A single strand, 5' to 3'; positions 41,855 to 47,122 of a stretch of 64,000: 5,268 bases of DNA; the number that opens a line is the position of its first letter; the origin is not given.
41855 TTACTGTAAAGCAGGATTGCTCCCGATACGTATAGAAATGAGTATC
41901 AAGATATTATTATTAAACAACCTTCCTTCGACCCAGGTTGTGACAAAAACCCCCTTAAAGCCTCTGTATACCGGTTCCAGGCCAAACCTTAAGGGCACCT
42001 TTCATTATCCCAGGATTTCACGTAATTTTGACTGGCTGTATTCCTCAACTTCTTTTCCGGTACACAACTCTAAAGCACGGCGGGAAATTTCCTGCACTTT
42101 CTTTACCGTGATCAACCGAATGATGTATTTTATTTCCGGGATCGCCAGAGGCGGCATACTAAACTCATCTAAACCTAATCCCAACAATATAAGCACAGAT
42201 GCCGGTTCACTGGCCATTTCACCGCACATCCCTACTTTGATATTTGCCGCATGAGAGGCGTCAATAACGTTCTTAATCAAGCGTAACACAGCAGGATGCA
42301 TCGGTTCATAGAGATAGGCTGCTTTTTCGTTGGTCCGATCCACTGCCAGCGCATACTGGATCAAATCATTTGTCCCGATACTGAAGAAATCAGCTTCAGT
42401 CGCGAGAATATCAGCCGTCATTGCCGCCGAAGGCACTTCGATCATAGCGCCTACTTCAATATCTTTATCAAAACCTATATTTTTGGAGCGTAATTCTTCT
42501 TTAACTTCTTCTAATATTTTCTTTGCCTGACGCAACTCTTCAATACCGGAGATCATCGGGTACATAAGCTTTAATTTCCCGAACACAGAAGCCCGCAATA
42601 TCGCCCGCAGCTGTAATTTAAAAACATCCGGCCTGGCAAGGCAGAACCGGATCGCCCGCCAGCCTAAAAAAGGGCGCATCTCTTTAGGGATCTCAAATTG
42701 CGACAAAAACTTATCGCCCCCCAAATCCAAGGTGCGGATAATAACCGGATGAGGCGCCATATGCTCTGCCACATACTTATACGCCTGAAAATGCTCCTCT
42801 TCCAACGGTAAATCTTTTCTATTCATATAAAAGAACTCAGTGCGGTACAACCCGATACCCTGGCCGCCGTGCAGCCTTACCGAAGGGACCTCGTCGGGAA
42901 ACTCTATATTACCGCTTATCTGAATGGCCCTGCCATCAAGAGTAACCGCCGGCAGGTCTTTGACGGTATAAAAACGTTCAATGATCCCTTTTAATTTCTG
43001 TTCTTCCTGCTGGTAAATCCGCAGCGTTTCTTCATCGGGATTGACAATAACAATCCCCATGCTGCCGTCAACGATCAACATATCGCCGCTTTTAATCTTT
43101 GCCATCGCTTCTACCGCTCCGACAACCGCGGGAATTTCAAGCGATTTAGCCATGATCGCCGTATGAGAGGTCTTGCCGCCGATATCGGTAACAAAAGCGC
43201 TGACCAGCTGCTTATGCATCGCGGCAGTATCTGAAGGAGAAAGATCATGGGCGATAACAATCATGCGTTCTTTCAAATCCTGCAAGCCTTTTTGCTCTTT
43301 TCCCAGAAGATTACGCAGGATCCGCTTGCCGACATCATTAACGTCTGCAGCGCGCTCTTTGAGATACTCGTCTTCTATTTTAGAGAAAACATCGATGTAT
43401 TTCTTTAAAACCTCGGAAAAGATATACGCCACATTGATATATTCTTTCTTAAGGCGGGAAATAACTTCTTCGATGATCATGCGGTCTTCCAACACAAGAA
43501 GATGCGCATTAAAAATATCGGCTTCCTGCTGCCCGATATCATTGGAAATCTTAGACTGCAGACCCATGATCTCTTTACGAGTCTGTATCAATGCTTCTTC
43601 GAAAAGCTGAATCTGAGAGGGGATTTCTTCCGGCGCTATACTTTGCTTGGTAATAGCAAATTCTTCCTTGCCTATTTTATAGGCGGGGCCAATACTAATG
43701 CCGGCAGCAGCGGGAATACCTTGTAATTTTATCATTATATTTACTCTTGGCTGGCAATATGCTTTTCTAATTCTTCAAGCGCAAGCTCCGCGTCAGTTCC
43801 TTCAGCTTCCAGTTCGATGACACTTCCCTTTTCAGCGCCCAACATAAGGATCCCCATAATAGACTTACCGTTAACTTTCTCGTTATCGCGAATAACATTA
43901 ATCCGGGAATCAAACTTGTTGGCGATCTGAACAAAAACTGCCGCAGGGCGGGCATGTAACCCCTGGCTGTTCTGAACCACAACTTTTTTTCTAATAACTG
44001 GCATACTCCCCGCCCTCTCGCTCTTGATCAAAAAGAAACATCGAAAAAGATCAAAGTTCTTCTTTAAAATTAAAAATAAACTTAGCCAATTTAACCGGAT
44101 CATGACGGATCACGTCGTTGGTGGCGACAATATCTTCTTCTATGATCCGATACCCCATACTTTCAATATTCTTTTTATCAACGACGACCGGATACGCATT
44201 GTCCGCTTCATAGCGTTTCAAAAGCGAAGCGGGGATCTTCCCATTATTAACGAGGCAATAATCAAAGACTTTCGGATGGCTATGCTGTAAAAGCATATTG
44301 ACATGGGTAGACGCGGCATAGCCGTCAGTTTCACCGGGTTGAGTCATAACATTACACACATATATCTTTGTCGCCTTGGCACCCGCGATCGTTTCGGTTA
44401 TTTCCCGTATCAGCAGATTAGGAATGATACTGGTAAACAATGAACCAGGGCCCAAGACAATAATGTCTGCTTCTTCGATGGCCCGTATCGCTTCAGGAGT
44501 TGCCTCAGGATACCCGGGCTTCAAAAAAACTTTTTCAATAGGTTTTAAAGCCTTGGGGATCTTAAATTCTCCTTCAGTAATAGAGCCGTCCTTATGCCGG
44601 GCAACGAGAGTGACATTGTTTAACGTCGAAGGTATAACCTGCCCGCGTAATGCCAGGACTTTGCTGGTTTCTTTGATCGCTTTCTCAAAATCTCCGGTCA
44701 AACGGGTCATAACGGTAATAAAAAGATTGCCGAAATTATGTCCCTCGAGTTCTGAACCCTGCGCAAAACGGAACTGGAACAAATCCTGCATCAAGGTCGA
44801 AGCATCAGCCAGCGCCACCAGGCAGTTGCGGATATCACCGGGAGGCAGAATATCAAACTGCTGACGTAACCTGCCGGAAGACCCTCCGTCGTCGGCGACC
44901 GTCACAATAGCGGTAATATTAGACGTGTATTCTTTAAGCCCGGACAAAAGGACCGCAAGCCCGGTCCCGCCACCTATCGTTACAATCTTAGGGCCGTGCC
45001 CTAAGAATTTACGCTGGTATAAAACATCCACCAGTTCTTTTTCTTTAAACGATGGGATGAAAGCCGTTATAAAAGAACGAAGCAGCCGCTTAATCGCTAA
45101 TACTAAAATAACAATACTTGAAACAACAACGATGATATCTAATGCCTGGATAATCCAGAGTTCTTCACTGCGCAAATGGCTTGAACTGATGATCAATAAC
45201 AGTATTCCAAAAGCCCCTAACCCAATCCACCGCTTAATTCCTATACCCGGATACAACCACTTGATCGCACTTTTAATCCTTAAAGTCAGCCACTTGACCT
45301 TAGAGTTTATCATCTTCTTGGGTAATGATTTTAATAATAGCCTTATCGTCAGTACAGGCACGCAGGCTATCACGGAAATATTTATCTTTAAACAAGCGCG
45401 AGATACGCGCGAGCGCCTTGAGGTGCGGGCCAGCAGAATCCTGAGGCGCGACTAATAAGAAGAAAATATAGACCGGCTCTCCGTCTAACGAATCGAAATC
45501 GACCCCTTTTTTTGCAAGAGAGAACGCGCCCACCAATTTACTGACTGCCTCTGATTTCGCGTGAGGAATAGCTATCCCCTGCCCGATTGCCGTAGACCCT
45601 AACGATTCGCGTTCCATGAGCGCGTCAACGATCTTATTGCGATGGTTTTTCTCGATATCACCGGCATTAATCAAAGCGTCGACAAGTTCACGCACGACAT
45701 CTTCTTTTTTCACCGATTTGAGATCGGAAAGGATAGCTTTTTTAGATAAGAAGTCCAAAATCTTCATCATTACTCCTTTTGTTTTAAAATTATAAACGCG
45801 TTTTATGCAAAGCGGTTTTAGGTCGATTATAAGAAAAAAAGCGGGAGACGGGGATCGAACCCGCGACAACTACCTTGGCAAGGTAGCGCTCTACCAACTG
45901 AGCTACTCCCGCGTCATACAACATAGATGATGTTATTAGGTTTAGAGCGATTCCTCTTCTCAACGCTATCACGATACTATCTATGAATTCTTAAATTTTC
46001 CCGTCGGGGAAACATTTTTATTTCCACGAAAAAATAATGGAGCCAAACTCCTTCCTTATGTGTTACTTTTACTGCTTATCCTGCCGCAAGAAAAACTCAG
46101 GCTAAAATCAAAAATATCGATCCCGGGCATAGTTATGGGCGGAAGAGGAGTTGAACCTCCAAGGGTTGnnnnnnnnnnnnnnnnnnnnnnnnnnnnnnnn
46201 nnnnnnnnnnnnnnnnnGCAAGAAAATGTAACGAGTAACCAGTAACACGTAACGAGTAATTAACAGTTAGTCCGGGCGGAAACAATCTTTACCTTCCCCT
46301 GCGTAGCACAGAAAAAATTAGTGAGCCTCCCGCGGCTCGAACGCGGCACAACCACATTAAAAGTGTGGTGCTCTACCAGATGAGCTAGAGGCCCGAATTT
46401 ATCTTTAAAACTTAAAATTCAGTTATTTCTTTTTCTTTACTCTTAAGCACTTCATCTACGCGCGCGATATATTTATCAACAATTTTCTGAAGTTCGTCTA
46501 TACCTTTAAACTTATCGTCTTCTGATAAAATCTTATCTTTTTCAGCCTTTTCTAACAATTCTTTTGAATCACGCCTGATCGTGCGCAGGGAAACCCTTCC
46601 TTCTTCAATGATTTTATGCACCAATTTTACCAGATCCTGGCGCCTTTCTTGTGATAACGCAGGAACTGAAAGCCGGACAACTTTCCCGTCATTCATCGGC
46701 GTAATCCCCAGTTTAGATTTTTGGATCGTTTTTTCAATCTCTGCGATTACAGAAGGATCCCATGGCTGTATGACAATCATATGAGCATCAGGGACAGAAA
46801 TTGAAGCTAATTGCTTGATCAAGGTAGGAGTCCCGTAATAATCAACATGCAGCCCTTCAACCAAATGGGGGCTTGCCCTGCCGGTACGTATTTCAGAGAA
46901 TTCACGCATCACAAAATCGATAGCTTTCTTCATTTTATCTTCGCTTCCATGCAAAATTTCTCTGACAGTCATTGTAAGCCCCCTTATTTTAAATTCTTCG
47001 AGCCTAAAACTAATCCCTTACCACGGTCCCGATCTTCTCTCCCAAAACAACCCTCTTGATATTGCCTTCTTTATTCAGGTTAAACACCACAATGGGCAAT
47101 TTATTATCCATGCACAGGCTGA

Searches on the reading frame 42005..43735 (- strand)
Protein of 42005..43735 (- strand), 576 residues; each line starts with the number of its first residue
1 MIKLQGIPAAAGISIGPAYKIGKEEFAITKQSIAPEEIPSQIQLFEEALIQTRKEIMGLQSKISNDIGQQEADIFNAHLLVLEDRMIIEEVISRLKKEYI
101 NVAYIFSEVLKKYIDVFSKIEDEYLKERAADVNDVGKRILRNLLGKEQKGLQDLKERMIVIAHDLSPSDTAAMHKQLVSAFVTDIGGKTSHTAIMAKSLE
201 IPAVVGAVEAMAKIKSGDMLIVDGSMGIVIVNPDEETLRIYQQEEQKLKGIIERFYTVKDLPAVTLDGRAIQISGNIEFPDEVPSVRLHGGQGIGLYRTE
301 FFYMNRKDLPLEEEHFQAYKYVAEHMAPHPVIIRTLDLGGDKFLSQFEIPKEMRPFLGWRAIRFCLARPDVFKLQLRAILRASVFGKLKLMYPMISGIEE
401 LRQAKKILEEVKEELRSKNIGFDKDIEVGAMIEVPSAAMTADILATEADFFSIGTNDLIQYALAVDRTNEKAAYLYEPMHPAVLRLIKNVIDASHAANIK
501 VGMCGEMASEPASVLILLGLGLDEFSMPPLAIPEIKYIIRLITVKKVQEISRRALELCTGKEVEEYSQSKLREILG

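Call 21: search_protein_families(library=pfam, proteins=[window:42005-43735:-], max_evalue=0.001)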
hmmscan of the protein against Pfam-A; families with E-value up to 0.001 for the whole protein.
window:42005-43735:- (576 aa): 3 families
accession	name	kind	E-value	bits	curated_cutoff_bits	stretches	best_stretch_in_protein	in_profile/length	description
PF02896.24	PEP-utilizers_C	-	9.7e-117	389.7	22.8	1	257-541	6-290/293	PEP-utilising enzyme, PEP-binding domain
PF05524.18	PEP-utilisers_N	-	3e-27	95.6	24.4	1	5-128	1-121/121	PEP-utilising enzyme, N-terminal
PF00391.29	PEP-utilizers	-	7.5e-25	86.8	23.1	1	155-227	2-72/72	PEP-utilising enzyme, mobile domain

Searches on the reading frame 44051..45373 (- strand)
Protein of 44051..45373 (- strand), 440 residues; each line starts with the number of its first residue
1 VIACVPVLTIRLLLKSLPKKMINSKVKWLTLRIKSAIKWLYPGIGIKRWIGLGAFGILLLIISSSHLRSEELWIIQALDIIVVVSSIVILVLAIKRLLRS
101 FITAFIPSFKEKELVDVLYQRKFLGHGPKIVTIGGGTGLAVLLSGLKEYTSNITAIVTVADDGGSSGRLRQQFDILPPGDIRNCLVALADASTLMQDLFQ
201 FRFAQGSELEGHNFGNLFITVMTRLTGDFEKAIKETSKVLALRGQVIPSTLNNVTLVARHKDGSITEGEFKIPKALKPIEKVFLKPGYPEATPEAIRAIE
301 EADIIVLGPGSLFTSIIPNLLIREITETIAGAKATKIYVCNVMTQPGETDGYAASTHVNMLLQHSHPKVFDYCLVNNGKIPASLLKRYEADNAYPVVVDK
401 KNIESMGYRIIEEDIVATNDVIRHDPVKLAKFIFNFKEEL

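Call 21: search_protein_families(library=pfam, proteins=[window:44051-45373:-], max_evalue=0.001)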
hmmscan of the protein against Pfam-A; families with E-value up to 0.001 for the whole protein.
window:44051-45373:- (440 aa): 1 family
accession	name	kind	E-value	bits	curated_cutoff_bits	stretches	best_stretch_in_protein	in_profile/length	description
PF01933.23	CofD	-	2.4e-117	391.7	30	1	130-415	1-289/290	2-phospho-L-lactate transferase CofD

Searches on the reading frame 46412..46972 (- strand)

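Call 21: search_protein_families(library=pfam, proteins=[window:46412-46972:-], max_evalue=0.001)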
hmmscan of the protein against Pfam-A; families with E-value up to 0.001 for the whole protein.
window:46412-46972:- (186 aa): 2 families
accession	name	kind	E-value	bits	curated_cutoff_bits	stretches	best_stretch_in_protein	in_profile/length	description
PF01765.24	RRF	-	1.7e-62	210.6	29.7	1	23-183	3-163/164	Ribosome recycling factor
PF00244.26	14-3-3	-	0.00065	19.8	33.2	1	98-180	21-103/223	14-3-3 protein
